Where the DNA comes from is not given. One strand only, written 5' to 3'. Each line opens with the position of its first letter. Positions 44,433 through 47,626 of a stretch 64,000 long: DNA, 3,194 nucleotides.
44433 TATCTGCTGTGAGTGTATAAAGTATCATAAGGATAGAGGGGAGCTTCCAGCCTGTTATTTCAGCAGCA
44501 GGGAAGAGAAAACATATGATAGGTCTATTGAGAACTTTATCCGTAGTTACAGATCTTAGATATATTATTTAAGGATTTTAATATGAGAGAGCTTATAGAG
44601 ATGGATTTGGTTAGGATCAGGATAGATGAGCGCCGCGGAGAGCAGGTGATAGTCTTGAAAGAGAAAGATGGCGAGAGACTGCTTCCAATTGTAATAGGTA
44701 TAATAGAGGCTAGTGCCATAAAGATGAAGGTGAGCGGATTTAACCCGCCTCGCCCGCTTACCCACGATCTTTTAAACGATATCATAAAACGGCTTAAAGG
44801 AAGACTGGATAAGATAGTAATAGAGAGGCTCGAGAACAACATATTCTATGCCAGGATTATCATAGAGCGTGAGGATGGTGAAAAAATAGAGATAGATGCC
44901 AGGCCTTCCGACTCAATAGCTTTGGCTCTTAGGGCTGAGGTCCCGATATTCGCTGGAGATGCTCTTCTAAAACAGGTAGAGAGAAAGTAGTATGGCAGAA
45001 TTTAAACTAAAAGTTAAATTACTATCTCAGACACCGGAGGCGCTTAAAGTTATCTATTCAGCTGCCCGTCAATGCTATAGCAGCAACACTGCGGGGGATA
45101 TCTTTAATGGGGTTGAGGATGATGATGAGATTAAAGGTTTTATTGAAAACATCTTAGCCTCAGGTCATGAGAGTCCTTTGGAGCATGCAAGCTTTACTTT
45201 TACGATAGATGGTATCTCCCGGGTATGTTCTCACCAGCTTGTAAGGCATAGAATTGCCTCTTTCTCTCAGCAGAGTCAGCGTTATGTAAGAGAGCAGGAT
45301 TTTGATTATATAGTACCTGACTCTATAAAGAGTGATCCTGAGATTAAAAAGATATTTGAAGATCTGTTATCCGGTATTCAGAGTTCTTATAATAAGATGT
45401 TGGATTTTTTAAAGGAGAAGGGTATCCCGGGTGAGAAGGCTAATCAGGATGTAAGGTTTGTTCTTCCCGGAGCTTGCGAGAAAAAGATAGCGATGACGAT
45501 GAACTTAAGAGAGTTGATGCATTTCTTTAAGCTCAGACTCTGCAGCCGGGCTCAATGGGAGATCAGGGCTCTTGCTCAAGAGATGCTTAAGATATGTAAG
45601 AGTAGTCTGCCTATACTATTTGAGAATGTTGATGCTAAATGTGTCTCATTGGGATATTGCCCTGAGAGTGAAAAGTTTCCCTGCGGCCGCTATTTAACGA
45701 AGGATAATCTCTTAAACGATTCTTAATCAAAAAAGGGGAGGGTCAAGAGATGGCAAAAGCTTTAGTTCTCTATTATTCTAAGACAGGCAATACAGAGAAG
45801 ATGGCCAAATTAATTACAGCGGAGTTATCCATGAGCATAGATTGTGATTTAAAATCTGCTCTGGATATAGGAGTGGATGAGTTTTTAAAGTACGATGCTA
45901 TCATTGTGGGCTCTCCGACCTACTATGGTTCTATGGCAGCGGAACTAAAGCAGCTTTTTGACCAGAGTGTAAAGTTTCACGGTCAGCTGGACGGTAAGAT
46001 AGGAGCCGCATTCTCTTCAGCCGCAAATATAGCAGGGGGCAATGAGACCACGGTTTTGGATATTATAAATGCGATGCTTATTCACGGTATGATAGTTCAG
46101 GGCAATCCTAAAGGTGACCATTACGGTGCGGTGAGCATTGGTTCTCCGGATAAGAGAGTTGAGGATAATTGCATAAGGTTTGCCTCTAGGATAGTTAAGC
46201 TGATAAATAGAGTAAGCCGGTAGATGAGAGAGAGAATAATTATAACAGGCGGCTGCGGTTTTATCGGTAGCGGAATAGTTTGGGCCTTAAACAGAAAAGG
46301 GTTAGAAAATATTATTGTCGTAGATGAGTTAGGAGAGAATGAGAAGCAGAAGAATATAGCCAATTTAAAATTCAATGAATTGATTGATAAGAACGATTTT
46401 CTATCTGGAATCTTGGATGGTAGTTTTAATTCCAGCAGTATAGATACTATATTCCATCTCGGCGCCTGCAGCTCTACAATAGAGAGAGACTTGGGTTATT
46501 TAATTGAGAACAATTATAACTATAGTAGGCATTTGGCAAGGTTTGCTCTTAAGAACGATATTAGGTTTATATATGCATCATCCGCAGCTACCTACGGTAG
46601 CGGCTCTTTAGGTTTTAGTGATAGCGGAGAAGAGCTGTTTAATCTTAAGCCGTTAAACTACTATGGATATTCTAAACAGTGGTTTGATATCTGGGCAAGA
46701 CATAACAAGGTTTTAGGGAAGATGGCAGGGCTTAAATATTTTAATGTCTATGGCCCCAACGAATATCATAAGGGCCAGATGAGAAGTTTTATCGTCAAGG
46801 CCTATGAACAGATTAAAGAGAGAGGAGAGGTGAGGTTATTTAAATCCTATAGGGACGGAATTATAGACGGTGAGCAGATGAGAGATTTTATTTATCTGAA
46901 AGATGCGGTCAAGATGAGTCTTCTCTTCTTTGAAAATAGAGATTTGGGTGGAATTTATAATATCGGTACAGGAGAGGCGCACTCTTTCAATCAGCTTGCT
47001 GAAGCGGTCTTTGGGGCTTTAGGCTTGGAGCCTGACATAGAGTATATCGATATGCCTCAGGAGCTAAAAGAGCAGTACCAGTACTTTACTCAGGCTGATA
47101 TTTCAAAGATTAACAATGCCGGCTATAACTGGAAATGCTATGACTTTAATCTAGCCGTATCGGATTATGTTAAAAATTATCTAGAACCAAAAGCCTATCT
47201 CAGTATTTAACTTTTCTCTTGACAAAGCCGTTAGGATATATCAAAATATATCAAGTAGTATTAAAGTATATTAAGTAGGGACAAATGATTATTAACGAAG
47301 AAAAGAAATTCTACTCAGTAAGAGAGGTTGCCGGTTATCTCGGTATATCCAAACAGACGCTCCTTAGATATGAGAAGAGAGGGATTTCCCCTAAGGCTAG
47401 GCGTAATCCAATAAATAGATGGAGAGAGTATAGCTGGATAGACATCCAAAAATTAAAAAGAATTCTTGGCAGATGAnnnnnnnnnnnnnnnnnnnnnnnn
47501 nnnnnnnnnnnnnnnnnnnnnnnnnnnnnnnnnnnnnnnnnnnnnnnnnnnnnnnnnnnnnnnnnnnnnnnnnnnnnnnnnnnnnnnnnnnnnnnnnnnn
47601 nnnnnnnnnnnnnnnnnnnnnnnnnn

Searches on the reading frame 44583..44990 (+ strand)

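Call 19: search_protein_families(library=pfam, proteins=[window:44583-44990:+], max_evalue=0.001)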
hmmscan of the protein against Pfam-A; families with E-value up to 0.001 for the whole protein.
window:44583-44990:+ (135 aa): 1 family
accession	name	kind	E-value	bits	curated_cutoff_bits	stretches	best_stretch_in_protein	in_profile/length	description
PF02577.19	BFN_dom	-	3.1e-38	130.5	27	1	23-132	1-107/112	Bifunctional nuclease domain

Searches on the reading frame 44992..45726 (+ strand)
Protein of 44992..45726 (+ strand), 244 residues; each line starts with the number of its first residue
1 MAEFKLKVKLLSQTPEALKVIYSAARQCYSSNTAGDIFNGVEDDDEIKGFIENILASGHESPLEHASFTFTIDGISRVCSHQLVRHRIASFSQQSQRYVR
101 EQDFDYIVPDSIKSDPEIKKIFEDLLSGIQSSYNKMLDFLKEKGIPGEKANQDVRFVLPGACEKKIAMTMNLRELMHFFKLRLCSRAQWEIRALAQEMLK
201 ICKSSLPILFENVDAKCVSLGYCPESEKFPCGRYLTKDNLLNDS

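Call 19: search_protein_families(library=pfam, proteins=[window:44992-45726:+], max_evalue=0.001)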
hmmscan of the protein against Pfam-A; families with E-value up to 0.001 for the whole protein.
window:44992-45726:+ (244 aa): 1 family
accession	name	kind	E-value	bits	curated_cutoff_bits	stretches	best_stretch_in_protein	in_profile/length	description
PF02511.20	Thy1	-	1e-70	237.8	24.8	1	9-207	1-190/191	Thymidylate synthase complementing protein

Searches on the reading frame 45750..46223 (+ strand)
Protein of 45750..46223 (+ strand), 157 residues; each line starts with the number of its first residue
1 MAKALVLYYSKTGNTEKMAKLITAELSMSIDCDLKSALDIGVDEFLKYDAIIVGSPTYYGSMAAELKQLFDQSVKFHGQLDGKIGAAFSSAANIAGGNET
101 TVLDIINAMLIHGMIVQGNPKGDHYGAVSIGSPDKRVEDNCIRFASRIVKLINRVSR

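Call 19: search_protein_families(library=pfam, proteins=[window:45750-46223:+], max_evalue=0.001)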
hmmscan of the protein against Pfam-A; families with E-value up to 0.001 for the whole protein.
window:45750-46223:+ (157 aa): 5 families
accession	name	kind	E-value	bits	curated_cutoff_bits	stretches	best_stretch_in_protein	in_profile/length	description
PF03358.20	FMN_red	-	1.1e-11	45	24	1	47-119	70-142/152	NADPH-dependent FMN reductase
PF12724.12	Flavodoxin_5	-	4e-11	43.9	27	1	5-89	1-82/145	Flavodoxin domain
PF00258.30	Flavodoxin_1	-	6.7e-10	39.7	25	1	6-77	1-75/143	Flavodoxin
PF12641.12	Flavodoxin_3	-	4.5e-06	27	27.5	1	5-71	1-64/160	Flavodoxin domain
PF02525.22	Flavodoxin_2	-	0.0002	21.5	27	1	39-72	70-102/198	Flavodoxin-like fold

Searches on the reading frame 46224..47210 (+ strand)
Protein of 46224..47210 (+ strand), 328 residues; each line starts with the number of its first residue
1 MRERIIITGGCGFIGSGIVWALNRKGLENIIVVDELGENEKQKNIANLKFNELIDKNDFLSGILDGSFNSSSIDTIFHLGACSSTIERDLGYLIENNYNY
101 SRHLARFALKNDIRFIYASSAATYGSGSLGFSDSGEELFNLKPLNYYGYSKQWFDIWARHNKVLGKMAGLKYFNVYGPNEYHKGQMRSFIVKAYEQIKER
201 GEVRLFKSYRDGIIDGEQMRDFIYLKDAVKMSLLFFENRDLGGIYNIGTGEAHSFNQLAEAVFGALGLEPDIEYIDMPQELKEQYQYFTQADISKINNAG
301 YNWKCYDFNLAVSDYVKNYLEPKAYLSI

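Call 8: search_protein_families(library=pfam, proteins=[window:46224-47210:+], max_evalue=0.01)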
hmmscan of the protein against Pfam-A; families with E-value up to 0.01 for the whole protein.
window:46224-47210:+ (328 aa): 5 families
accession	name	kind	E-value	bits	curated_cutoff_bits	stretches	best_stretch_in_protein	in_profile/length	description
PF01370.27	Epimerase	-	1.5e-39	136.3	20.9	1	5-248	1-240/240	NAD dependent epimerase/dehydratase family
PF16363.11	GDP_Man_Dehyd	-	9.3e-20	71.8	27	1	6-290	1-292/332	GDP-mannose 4,6 dehydratase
PF02719.21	Polysacc_synt_2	-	6.1e-07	29.3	20.2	1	5-116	1-124/293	Polysaccharide biosynthesis protein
PF01073.25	3Beta_HSD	-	6.9e-06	25.7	22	1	6-151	1-150/280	3-beta hydroxysteroid dehydrogenase/isomerase family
PF07993.18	NAD_binding_4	-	0.0034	17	20.1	0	71-125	87-142/258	Male sterility protein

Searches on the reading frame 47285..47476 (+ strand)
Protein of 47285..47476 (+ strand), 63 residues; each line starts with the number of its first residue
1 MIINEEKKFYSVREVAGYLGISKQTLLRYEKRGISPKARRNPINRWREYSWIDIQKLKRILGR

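Call 8: search_protein_families(library=pfam, proteins=[window:47285-47476:+], max_evalue=0.01)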
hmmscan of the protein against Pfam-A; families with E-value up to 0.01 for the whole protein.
window:47285-47476:+ (63 aa): 5 families
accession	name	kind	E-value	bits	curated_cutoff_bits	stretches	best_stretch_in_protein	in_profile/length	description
PF13411.12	MerR_1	-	2.4e-08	34.4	21.6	1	10-60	1-49/69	MerR HTH family regulatory protein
PF00376.29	MerR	-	1.4e-06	28.4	28.2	1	12-45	2-35/38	MerR family regulatory protein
PF12728.13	HTH_17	-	1.1e-05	26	27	1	9-47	1-37/51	Helix-turn-helix domain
PF01381.28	HTH_3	-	0.00064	20.1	23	1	10-38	10-38/55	Helix-turn-helix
PF07453.19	NUMOD1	-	0.0044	17.7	22.8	1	7-26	14-33/37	NUMOD1 domain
